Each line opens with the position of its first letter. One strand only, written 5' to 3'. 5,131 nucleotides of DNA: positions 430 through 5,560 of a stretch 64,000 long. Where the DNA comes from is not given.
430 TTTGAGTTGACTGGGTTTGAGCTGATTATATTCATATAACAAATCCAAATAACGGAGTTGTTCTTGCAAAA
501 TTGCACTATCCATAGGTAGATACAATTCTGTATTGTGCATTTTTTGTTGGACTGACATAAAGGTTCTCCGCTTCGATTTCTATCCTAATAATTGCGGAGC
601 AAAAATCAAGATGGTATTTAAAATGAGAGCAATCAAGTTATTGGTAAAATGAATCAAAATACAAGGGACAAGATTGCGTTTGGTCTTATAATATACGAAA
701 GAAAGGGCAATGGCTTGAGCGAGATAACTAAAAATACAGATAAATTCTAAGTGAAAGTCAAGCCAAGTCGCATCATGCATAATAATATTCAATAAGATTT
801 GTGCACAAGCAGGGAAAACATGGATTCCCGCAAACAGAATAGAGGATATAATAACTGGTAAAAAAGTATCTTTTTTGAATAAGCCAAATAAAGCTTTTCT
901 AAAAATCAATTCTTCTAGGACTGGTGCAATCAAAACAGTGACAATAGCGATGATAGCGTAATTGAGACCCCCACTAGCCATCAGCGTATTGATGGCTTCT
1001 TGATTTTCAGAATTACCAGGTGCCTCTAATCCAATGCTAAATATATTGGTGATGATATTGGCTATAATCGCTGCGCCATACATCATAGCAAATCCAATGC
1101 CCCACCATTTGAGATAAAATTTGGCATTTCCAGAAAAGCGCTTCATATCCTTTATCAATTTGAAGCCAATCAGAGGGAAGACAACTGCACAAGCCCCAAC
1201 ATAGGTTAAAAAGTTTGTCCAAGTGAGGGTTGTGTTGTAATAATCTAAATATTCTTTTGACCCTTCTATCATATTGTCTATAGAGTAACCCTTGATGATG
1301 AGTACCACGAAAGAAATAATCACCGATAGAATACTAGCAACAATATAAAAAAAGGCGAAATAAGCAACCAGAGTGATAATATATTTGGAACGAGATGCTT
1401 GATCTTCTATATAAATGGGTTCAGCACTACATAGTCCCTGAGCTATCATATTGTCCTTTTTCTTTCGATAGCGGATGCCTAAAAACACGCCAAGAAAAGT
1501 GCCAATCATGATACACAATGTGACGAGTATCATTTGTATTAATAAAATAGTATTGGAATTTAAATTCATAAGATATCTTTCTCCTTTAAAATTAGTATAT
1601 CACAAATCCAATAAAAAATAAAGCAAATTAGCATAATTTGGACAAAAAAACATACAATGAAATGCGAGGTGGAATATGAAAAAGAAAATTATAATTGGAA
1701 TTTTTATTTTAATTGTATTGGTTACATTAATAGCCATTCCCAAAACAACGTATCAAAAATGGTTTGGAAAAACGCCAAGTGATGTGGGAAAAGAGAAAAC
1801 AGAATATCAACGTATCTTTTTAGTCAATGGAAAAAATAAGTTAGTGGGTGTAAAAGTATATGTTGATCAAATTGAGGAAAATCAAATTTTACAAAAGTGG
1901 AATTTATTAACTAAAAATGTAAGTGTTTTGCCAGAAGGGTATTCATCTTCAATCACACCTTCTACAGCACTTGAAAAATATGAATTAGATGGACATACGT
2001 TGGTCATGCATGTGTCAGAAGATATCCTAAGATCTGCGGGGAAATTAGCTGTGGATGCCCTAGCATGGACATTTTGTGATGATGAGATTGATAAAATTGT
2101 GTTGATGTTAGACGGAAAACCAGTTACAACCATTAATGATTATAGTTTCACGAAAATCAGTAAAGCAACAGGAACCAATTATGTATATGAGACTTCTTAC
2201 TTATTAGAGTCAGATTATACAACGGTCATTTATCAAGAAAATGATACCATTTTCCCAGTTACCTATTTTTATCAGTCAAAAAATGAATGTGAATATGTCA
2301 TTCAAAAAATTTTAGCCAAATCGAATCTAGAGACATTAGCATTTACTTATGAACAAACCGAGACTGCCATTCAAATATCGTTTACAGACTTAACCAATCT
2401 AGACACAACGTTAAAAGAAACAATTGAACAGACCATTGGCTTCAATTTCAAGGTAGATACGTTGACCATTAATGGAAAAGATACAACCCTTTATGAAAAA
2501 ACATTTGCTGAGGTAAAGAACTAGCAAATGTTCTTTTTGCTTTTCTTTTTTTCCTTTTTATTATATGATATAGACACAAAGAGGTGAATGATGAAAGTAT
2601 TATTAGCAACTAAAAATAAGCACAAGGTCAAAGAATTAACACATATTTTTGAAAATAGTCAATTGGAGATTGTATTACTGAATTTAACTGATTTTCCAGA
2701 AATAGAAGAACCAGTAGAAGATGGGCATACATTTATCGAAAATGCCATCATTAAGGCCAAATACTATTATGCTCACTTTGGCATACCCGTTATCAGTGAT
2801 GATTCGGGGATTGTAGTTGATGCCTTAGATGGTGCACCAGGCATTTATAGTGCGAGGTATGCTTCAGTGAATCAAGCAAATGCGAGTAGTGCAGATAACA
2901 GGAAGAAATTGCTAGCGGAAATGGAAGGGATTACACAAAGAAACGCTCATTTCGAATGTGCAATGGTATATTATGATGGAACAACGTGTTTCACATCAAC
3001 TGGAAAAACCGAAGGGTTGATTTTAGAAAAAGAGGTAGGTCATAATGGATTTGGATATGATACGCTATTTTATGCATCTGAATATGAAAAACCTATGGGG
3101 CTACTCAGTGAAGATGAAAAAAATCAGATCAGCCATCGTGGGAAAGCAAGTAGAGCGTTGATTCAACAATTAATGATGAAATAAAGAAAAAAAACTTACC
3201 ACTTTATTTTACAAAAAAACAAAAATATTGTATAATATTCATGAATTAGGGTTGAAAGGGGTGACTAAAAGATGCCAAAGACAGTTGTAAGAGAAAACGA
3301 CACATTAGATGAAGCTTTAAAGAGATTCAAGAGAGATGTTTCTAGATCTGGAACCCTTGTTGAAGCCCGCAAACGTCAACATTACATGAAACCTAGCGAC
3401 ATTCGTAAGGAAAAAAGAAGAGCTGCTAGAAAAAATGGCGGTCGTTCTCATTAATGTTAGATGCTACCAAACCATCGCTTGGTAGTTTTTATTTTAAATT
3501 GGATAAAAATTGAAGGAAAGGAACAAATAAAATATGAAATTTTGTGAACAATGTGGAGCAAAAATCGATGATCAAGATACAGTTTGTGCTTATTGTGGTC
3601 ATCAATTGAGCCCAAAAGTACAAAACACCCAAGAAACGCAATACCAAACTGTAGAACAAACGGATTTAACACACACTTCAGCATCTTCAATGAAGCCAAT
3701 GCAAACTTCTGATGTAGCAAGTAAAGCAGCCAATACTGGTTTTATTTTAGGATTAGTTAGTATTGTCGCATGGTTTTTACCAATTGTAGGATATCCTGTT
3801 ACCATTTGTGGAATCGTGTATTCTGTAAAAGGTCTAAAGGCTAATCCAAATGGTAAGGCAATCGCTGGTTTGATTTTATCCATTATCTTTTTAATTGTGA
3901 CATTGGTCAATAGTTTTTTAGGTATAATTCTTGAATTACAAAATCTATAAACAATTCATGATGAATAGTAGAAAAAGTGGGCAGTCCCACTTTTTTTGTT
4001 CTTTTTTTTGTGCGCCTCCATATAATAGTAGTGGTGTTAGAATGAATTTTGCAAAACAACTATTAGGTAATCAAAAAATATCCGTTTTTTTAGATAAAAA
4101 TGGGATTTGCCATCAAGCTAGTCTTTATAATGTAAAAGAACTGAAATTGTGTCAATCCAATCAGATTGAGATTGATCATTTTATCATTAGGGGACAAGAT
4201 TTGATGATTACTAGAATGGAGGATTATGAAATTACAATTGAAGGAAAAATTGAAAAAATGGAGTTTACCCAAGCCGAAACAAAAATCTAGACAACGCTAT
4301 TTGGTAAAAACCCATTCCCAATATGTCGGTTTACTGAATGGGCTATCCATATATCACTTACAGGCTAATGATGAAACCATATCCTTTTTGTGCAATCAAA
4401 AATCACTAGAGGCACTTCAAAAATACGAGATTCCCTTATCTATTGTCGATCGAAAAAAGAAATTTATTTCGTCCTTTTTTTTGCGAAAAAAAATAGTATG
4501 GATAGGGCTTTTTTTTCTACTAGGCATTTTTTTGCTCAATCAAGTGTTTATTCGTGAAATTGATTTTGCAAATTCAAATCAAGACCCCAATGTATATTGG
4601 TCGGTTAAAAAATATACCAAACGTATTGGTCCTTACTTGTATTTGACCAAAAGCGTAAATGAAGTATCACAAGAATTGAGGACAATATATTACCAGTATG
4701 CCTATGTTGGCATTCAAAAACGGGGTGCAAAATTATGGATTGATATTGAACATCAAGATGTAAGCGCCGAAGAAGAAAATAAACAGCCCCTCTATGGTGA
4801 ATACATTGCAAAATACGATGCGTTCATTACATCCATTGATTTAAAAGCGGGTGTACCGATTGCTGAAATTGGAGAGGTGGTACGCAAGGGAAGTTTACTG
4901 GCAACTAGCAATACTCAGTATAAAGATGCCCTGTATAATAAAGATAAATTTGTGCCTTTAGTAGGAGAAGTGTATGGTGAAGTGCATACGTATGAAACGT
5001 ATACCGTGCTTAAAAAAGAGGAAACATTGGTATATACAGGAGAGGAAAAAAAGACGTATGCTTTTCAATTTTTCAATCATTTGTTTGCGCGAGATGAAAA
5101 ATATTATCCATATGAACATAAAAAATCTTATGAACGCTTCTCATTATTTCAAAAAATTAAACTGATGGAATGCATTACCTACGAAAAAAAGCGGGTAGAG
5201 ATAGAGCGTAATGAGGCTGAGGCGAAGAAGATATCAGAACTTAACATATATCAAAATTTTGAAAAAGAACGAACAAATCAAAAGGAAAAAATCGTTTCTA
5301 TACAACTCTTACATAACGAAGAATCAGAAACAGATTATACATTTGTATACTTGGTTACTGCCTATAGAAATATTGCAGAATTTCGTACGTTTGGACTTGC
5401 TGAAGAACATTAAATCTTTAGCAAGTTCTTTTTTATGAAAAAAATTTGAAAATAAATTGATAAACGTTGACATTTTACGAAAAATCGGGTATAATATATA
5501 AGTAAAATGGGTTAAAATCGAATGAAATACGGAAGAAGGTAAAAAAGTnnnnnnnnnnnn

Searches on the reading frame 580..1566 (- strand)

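Call 15: search_protein_families(library=pfam, proteins=[window:580-1566:-], max_evalue=0.00001)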
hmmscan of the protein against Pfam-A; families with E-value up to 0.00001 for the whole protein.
window:580-1566:- (328 aa): 1 family
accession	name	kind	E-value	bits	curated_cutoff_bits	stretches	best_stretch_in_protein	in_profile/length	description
PF02517.21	Rce1-like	-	7.3e-16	58.7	22.4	1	203-312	4-93/93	Type II CAAX prenyl endopeptidase Rce1-like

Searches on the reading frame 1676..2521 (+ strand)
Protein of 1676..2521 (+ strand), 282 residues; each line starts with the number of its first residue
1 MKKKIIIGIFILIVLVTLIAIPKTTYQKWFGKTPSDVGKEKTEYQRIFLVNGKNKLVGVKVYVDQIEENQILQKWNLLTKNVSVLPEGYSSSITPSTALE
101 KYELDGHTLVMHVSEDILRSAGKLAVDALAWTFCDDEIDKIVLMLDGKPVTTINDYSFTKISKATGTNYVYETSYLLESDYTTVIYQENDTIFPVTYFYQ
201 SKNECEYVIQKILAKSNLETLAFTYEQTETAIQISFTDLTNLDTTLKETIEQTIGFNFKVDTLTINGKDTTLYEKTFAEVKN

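Call 15: search_protein_families(library=pfam, proteins=[window:1676-2521:+], max_evalue=0.00001)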
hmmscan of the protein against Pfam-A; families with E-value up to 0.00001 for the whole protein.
window:1676-2521:+ (282 aa): 1 family
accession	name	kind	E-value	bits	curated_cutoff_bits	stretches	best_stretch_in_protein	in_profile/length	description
PF10646.14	Germane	-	6.5e-07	30.4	23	1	57-151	16-117/117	Sporulation and spore germination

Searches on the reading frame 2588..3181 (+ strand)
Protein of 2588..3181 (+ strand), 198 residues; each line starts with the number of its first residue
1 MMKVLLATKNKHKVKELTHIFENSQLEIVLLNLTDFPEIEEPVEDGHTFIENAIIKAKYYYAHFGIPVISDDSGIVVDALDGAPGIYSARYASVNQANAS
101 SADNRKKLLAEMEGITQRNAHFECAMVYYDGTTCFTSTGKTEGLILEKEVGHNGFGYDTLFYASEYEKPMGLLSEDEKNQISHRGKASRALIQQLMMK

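Call 15: search_protein_families(library=pfam, proteins=[window:2588-3181:+], max_evalue=0.00001)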
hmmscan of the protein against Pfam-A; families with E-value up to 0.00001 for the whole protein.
window:2588-3181:+ (198 aa): 1 family
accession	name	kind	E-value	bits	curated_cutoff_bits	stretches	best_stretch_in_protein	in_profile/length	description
PF01725.21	Ham1p_like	-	7.1e-60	202.5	22.5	1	4-193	1-185/186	Ham1 family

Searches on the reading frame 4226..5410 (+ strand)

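Call 15: search_protein_families(library=pfam, proteins=[window:4226-5410:+], max_evalue=0.00001)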
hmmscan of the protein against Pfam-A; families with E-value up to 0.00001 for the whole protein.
window:4226-5410:+ (395 aa): 1 family
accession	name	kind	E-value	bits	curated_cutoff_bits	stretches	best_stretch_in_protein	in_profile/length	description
PF06898.16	YqfD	-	1.3e-30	107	25.2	1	41-383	29-379/379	Putative stage IV sporulation protein YqfD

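Call 65: search_protein_families(library=ncbifam, proteins=[window:4226-5410:+], max_evalue=0.001)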
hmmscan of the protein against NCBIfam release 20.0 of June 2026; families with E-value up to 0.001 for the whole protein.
window:4226-5410:+ (395 aa): 1 family
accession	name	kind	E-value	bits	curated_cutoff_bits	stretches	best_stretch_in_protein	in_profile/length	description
TIGR02876.1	spore_yqfD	equivalog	1.5e-24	86.7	256.7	1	65-384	60-381/382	sporulation protein YqfD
